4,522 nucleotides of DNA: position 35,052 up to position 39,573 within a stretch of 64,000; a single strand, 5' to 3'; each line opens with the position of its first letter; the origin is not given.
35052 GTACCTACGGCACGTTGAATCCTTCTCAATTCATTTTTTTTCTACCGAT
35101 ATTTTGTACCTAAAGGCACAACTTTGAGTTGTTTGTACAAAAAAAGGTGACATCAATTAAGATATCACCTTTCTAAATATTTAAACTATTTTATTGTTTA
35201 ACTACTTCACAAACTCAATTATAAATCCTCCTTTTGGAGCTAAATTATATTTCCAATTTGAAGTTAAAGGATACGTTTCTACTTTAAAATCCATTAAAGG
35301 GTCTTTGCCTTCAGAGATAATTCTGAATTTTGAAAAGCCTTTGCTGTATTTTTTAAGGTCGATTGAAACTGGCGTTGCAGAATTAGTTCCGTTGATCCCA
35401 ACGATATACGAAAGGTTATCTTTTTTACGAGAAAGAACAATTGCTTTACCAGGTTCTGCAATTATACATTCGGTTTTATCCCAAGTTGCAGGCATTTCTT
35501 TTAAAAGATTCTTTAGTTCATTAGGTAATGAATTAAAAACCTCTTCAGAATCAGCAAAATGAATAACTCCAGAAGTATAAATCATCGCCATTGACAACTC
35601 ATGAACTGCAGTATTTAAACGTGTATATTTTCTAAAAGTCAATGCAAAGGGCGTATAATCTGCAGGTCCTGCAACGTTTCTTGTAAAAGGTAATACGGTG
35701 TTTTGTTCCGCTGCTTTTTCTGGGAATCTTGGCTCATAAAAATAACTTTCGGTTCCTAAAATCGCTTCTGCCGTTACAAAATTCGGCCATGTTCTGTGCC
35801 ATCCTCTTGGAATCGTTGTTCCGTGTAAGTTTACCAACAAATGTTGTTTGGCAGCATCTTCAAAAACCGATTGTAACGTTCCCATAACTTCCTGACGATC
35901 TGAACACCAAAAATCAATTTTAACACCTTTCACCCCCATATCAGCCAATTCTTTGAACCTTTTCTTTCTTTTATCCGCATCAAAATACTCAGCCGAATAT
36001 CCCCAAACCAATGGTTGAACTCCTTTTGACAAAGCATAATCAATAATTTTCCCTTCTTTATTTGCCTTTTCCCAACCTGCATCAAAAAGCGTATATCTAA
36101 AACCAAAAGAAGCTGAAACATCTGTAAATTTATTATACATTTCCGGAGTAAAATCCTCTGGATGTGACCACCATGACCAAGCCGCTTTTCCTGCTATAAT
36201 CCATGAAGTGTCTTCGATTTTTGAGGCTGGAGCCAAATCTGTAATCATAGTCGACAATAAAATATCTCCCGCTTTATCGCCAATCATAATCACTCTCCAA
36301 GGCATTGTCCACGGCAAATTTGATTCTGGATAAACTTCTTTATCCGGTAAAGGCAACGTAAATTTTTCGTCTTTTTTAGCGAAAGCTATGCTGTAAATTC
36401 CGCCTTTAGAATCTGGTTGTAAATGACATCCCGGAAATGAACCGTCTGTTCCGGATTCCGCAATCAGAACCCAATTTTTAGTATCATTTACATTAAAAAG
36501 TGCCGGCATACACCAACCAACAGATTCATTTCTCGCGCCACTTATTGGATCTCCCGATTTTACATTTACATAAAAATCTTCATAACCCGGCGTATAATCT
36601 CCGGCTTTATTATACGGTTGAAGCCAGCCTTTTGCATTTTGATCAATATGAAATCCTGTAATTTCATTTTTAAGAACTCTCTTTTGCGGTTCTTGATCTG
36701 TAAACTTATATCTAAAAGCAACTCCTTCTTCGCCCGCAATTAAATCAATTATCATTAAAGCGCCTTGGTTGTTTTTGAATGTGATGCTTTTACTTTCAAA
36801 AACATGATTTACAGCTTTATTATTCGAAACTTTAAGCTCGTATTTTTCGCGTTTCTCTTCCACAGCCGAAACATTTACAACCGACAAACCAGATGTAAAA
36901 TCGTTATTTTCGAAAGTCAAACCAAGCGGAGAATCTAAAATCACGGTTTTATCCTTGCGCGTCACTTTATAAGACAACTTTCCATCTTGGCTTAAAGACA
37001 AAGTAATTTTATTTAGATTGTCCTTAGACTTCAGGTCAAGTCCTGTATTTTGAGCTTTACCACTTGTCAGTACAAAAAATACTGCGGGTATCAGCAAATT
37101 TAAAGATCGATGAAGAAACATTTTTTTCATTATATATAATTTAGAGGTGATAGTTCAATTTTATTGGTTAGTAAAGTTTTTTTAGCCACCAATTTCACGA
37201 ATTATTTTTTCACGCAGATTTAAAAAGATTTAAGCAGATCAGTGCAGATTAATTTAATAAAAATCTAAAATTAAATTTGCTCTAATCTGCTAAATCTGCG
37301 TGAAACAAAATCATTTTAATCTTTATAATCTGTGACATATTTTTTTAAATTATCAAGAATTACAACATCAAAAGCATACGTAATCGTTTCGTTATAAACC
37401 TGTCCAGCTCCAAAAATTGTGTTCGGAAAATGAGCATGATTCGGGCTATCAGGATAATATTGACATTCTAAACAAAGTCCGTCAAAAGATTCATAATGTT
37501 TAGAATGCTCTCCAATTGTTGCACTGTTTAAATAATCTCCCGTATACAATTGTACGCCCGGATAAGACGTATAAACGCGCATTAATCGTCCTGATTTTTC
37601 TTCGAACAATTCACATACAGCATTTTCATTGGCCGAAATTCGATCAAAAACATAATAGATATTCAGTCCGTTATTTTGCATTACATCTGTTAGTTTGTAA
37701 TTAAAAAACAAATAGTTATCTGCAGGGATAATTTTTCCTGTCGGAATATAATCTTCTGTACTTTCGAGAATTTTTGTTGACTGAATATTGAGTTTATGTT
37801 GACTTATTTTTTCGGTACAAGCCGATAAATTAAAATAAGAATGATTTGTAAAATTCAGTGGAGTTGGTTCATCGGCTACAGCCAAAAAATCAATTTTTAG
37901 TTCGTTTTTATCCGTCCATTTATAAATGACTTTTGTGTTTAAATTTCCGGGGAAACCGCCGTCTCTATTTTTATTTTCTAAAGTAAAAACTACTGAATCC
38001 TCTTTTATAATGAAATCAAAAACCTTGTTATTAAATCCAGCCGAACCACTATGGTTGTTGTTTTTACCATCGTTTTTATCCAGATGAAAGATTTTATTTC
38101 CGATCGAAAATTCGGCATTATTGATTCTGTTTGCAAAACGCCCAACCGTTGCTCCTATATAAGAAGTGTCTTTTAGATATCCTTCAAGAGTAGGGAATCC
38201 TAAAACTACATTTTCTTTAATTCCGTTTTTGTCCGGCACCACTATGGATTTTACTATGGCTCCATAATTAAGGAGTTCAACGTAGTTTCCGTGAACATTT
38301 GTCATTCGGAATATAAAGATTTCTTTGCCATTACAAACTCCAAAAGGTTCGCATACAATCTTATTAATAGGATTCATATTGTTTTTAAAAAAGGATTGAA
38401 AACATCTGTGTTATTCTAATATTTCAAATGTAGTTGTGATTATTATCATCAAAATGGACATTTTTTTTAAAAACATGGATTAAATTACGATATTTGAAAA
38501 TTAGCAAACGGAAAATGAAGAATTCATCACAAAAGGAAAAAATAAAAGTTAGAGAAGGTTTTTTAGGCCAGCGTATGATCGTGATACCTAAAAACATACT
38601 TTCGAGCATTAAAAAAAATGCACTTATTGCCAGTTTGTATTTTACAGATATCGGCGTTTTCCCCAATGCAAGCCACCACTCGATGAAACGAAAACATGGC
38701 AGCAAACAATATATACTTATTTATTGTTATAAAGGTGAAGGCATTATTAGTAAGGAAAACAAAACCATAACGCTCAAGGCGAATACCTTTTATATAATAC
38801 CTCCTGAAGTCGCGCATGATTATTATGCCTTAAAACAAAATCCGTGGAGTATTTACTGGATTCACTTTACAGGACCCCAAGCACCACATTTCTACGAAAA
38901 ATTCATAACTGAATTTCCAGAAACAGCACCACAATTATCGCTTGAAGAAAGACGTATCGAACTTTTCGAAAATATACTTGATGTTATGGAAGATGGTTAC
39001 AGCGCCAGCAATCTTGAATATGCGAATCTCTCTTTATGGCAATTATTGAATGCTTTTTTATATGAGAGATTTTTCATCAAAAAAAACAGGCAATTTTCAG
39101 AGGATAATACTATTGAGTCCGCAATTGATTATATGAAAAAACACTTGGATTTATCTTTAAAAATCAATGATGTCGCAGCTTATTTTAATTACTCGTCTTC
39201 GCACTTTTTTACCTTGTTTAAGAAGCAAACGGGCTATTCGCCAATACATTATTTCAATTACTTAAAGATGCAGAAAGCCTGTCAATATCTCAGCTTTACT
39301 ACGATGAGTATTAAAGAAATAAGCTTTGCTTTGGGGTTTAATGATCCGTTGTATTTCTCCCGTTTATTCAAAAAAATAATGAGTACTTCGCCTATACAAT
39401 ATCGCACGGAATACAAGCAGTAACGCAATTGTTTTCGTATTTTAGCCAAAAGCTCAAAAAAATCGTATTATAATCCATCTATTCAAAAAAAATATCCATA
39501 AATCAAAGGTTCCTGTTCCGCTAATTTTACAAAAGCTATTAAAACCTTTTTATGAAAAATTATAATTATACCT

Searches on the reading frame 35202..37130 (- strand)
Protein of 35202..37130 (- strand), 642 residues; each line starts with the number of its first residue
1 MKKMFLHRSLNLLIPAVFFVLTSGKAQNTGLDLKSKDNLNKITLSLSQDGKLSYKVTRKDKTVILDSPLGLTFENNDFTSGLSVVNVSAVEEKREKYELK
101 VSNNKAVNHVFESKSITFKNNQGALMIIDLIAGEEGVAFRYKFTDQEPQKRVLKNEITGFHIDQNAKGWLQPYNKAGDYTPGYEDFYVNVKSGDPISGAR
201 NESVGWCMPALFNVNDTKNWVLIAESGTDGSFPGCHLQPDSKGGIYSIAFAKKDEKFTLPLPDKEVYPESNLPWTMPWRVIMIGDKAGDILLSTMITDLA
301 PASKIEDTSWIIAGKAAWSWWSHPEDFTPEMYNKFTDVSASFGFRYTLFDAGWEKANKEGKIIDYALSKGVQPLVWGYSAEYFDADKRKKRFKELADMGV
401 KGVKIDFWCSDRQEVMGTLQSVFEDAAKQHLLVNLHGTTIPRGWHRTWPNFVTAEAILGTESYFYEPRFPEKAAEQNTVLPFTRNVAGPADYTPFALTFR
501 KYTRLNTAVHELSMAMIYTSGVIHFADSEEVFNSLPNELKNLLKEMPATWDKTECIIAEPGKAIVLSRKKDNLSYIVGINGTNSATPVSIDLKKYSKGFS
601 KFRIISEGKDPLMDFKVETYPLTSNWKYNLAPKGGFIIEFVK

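Call 63: search_protein_families(library=pfam, proteins=[window:35202-37130:-], max_evalue=0.00001)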
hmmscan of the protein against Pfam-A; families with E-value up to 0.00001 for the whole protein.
window:35202-37130:- (642 aa): 3 families
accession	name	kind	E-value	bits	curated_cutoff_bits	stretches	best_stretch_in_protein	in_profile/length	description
PF10566.15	Glyco_hydro_97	-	1.1e-51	176.3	32.5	1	307-539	1-267/275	Glycoside hydrolase 97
PF14508.12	GH97_N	-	1.1e-43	149.8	25.3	1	34-300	2-227/229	Glycosyl-hydrolase 97 N-terminal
PF14509.12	GH97_C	-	2.4e-10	41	25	1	549-640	1-96/97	Glycosyl-hydrolase 97 C-terminal, oligomerisation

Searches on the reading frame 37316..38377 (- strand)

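Call 63: search_protein_families(library=pfam, proteins=[window:37316-38377:-], max_evalue=0.00001)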
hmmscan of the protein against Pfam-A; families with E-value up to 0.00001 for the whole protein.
window:37316-38377:- (353 aa): 1 family
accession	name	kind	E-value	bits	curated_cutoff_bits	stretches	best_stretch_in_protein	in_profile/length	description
PF01263.26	Aldose_epim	-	5.3e-69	233.3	27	1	24-334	4-298/299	Aldose 1-epimerase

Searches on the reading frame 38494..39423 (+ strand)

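Call 63: search_protein_families(library=pfam, proteins=[window:38494-39423:+], max_evalue=0.00001)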
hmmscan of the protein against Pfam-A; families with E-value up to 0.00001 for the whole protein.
window:38494-39423:+ (309 aa): 3 families
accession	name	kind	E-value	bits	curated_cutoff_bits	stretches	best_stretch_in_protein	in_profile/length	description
PF12833.13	HTH_18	-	2e-21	76.5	33.6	1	228-305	2-79/80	Helix-turn-helix domain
PF00165.29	HTH_AraC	-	6.6e-20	71.2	26.6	2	270-305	8-42/42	Bacterial regulatory helix-turn-helix proteins, AraC family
PF02311.25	AraC_binding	-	2e-14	53.9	21.1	1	58-165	10-116/135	AraC-like ligand binding domain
